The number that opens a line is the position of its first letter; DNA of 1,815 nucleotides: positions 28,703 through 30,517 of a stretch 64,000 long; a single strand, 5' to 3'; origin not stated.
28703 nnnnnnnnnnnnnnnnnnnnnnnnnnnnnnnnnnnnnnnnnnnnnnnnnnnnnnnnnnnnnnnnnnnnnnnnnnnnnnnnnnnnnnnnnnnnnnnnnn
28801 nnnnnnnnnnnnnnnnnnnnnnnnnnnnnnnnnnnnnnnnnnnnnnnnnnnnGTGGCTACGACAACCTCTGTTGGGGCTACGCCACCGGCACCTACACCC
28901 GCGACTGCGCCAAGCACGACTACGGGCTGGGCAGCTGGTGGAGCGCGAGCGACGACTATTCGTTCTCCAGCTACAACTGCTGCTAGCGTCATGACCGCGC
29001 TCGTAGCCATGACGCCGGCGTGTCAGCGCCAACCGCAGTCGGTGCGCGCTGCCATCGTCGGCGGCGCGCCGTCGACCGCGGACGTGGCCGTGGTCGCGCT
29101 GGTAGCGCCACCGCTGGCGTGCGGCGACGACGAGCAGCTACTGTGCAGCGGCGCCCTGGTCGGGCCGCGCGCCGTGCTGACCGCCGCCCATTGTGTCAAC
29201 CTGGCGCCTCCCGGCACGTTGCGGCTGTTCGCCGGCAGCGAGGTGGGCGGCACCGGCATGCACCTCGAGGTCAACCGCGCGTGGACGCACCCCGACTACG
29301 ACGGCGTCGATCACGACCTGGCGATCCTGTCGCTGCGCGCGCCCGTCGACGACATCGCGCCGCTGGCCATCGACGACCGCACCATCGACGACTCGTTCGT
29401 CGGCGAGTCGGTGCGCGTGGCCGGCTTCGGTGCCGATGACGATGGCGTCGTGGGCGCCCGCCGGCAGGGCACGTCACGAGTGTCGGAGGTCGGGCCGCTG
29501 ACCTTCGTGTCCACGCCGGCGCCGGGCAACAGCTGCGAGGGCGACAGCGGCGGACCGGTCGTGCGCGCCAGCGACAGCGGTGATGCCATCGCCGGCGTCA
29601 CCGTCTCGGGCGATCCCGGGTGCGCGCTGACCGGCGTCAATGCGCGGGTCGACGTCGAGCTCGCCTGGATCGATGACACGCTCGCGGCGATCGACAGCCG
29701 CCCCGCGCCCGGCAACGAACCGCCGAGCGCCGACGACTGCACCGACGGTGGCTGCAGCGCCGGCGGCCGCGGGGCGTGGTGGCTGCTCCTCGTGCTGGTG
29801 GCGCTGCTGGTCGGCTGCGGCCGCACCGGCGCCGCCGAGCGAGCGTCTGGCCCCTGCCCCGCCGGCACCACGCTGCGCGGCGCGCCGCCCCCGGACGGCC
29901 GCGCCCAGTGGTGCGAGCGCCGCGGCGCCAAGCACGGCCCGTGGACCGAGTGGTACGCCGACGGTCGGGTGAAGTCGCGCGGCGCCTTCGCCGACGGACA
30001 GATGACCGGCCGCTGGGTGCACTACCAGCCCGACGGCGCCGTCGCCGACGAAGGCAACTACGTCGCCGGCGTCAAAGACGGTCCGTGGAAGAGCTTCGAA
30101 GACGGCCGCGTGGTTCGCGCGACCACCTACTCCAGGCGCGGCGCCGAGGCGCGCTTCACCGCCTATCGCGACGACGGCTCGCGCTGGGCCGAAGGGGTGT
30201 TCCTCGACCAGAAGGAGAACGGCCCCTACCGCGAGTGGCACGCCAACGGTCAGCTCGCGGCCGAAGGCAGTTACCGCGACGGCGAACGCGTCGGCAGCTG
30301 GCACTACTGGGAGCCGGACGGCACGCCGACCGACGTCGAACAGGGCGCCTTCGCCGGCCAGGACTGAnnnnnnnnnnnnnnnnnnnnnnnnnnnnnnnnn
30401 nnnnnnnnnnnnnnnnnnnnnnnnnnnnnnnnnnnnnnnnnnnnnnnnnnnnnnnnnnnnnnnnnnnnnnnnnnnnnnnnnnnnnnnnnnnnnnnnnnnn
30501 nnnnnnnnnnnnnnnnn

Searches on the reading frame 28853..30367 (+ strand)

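Call 52: search_protein_families(library=pfam, proteins=[window:28853-30367:+], max_evalue=0.00001)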
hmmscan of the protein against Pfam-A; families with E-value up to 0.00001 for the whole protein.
window:28853-30367:+ (504 aa): 3 families
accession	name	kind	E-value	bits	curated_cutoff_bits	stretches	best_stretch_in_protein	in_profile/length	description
PF00089.32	Trypsin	-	9.7e-21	75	20.6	1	95-273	24-220/220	Trypsin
PF13365.12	Trypsin_2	-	3.4e-10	41.3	27.6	1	98-239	1-137/144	Trypsin-like peptidase domain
PF07661.19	MORN_2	-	8.2e-09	35.1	29.6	0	456-476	2-22/22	MORN repeat variant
